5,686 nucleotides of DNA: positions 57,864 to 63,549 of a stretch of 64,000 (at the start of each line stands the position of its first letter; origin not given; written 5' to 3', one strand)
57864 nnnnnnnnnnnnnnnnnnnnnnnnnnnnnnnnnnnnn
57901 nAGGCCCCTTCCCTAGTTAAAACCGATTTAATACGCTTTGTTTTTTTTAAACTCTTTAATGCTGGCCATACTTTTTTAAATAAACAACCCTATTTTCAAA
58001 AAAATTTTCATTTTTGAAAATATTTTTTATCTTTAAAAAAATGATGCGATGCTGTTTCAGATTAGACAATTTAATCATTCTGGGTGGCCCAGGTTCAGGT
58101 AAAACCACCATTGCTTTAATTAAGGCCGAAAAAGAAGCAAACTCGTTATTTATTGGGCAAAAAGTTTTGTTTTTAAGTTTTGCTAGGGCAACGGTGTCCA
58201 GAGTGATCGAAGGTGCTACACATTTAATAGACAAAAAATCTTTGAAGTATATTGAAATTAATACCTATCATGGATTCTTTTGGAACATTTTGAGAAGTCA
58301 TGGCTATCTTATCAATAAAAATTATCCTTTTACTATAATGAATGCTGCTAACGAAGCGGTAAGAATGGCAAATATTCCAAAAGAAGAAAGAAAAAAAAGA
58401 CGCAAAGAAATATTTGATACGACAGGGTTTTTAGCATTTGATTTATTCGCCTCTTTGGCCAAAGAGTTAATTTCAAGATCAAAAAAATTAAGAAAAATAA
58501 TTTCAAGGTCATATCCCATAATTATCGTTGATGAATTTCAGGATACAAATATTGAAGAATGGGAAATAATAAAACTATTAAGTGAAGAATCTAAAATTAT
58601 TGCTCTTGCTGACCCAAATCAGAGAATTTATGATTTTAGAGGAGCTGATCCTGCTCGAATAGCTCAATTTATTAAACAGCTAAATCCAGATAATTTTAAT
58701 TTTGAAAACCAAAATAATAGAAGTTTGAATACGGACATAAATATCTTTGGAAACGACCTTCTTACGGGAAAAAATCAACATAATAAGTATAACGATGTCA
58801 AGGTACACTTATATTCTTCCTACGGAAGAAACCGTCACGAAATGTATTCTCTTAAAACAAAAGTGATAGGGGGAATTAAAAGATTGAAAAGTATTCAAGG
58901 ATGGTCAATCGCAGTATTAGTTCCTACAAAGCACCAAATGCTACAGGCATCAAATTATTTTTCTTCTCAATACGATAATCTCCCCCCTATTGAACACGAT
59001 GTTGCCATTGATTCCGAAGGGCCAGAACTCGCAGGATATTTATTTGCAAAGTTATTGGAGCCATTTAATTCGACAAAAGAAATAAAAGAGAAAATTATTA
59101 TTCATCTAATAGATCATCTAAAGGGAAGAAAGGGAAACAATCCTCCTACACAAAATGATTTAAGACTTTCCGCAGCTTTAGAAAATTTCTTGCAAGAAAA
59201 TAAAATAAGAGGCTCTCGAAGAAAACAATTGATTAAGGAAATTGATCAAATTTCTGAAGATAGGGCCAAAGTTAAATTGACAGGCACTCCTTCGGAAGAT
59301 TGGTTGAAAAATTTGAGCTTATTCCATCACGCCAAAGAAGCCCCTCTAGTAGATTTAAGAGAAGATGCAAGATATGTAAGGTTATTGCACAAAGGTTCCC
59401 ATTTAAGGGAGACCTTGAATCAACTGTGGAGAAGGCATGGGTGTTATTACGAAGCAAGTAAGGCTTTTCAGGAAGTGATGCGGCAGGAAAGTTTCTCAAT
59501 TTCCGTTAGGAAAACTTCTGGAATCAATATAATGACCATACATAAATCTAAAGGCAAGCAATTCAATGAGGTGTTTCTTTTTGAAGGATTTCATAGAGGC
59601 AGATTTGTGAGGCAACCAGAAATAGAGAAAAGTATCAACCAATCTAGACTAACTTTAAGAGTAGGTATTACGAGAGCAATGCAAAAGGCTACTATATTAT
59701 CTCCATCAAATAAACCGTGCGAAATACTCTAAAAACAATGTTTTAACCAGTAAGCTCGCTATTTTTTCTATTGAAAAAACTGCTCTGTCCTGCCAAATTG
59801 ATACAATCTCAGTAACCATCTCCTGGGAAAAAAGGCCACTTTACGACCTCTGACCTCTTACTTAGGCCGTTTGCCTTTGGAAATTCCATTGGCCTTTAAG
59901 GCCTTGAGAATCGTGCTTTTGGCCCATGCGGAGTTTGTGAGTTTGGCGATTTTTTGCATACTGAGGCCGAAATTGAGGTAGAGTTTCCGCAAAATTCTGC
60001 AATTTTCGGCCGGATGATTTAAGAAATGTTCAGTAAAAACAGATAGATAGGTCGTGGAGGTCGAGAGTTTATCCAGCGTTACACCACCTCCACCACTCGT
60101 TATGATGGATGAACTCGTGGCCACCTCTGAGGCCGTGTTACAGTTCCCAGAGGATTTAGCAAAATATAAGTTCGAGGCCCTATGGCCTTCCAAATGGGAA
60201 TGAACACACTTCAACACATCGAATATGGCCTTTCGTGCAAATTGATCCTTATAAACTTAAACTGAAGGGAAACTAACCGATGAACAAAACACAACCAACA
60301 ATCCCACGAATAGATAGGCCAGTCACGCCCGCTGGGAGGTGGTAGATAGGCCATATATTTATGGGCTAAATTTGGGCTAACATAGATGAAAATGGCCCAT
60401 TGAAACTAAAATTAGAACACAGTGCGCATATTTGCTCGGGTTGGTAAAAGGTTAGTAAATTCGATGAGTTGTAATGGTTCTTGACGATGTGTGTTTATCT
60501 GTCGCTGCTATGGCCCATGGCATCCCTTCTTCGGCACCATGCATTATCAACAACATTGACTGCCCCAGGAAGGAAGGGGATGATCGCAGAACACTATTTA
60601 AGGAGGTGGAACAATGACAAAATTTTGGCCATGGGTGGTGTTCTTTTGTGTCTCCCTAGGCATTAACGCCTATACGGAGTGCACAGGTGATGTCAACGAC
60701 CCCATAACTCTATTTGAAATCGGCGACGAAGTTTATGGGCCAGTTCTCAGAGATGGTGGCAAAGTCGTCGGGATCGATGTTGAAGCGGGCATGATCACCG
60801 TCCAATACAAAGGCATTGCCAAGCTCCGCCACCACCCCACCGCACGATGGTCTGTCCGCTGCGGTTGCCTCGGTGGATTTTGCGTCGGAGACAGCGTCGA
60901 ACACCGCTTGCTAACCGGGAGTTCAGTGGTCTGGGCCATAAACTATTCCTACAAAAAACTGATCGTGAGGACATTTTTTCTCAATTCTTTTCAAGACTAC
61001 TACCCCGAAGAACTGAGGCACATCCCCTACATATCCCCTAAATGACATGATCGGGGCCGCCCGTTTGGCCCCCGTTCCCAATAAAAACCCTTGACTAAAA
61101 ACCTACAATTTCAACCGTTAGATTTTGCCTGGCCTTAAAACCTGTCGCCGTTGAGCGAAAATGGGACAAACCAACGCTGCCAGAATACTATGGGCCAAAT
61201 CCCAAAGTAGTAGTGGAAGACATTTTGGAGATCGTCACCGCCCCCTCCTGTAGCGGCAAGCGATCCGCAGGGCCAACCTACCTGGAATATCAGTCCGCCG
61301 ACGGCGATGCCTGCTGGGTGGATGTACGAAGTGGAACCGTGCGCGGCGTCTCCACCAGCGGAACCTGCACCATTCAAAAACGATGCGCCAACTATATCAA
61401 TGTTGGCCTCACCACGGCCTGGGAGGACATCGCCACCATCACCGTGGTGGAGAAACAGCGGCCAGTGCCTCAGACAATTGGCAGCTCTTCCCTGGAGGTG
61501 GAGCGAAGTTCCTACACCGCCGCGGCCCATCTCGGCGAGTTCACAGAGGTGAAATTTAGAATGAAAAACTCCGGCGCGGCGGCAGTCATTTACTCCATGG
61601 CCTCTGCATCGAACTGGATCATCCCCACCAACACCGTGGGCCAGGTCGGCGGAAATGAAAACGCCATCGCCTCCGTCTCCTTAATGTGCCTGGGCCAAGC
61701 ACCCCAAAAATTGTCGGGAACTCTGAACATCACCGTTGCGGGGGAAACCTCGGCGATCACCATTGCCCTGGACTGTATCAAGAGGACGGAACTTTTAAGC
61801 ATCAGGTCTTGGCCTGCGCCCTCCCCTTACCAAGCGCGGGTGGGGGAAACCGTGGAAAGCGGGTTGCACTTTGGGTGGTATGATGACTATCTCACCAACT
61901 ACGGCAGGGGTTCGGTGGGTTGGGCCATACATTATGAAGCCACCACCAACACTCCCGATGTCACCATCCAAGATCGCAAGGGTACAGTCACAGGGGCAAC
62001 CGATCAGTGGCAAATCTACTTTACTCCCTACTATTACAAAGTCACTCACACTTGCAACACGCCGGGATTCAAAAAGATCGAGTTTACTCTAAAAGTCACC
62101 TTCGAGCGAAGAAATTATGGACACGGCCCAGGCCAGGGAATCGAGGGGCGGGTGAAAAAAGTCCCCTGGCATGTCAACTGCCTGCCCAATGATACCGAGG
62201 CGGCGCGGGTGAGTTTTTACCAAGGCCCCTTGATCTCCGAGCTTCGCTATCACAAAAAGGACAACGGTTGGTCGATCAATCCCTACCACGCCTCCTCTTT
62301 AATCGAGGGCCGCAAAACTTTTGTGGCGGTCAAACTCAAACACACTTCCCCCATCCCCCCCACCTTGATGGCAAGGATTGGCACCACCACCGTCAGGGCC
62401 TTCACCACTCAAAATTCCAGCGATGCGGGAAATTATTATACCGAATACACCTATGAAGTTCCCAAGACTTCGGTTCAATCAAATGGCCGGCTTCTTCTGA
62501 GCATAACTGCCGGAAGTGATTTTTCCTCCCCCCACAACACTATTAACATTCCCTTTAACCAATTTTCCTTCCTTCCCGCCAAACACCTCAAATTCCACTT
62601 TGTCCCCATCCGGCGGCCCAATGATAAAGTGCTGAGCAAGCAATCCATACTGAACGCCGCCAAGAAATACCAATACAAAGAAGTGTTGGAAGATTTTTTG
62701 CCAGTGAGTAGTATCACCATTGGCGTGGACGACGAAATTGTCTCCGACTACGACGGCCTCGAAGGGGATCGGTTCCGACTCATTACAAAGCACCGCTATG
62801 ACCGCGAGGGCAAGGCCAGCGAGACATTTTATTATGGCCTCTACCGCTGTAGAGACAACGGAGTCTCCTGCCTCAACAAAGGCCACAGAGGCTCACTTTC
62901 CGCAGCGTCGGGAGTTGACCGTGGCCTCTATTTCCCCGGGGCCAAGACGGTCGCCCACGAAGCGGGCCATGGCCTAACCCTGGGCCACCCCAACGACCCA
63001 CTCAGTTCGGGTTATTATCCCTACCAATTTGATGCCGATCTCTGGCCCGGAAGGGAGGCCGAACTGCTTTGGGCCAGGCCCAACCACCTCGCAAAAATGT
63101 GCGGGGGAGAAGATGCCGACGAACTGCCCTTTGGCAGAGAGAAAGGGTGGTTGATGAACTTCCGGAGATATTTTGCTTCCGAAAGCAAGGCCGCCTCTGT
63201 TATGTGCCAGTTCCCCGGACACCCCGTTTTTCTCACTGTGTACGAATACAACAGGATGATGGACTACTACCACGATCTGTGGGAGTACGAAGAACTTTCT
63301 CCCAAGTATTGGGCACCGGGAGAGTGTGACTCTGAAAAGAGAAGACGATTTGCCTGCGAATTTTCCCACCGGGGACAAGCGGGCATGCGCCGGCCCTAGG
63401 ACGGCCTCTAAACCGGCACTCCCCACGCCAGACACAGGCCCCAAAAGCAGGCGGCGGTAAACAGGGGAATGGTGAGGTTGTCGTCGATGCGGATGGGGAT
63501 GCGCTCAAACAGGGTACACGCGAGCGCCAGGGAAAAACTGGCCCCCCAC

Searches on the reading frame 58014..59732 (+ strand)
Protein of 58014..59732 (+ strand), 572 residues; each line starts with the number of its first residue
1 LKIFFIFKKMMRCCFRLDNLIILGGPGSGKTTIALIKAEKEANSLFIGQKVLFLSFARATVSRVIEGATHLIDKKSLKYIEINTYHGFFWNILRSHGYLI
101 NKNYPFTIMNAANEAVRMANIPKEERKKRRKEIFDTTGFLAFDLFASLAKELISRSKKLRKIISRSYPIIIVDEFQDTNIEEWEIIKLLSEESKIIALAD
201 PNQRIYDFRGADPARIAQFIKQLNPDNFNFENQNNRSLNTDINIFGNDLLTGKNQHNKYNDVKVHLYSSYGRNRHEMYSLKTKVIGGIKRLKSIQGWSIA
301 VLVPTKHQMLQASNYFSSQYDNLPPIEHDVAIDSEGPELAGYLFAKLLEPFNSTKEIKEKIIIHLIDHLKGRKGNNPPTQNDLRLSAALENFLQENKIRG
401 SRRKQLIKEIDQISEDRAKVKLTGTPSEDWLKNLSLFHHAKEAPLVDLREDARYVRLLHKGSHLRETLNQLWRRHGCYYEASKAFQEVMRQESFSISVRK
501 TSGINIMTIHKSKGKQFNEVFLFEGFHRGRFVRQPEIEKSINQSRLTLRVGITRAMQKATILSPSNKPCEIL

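Call 13: search_protein_families(library=pfam, proteins=[window:58014-59732:+], max_evalue=0.01)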
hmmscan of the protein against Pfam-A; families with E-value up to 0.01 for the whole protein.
window:58014-59732:+ (572 aa): 8 families
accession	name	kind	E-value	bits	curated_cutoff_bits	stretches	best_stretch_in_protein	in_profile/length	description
PF00580.27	UvrD-helicase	-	1.8e-29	103.7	23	2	140-222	186-269/271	UvrD/REP helicase N-terminal domain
PF13245.12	AAA_19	-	2e-13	51.1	25.1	1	18-208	12-133/134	AAA domain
PF13361.12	UvrD_C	-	1.2e-06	28.7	25.6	1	481-561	260-345/350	UvrD-like helicase C-terminal domain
PF01443.25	Viral_helicase1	-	2.8e-06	27.8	21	0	155-227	46-116/228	Viral superfamily 1 RNA helicase core domain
PF13538.12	UvrD_C_2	-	4.9e-05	23.5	27.4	1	506-533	4-31/52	UvrD-like helicase C-terminal domain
PF00270.35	DEAD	-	0.0025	18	26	0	17-80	14-77/167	DEAD/DEAH box helicase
PF20720.3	nSTAND3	-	0.0049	17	27.2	0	9-35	9-35/155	Novel STAND NTPase 3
PF02562.22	PhoH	-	0.0072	16.3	27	0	169-204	122-158/205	PhoH-like protein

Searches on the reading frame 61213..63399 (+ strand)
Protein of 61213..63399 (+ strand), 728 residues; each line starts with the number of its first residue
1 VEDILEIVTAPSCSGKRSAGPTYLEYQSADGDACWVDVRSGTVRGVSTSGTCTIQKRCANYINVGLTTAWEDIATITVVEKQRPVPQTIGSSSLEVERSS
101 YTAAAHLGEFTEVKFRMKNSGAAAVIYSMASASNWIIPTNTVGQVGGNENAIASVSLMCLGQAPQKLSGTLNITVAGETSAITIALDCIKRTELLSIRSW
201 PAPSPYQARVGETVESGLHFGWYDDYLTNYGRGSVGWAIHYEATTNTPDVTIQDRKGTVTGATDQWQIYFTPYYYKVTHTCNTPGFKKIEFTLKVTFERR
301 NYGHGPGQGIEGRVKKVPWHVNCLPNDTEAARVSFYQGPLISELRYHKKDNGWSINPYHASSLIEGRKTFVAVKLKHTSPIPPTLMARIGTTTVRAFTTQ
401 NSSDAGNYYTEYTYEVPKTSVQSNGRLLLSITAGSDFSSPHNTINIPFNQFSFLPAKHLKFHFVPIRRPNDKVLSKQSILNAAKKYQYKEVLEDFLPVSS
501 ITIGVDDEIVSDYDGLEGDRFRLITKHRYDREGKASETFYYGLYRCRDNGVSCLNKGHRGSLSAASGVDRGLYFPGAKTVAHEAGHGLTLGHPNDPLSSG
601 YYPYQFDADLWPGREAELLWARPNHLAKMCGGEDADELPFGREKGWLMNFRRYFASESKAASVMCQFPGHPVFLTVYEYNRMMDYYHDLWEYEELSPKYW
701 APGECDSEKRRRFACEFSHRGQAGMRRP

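Call 13: search_protein_families(library=pfam, proteins=[window:61213-63399:+], max_evalue=0.01)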
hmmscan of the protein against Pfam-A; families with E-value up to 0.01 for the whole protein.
window:61213-63399:+ (728 aa): 1 family
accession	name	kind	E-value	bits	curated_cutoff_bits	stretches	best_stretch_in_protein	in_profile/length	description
PF19190.6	BACON_2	-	9.8e-05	22.6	25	1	94-188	2-93/94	Viral BACON domain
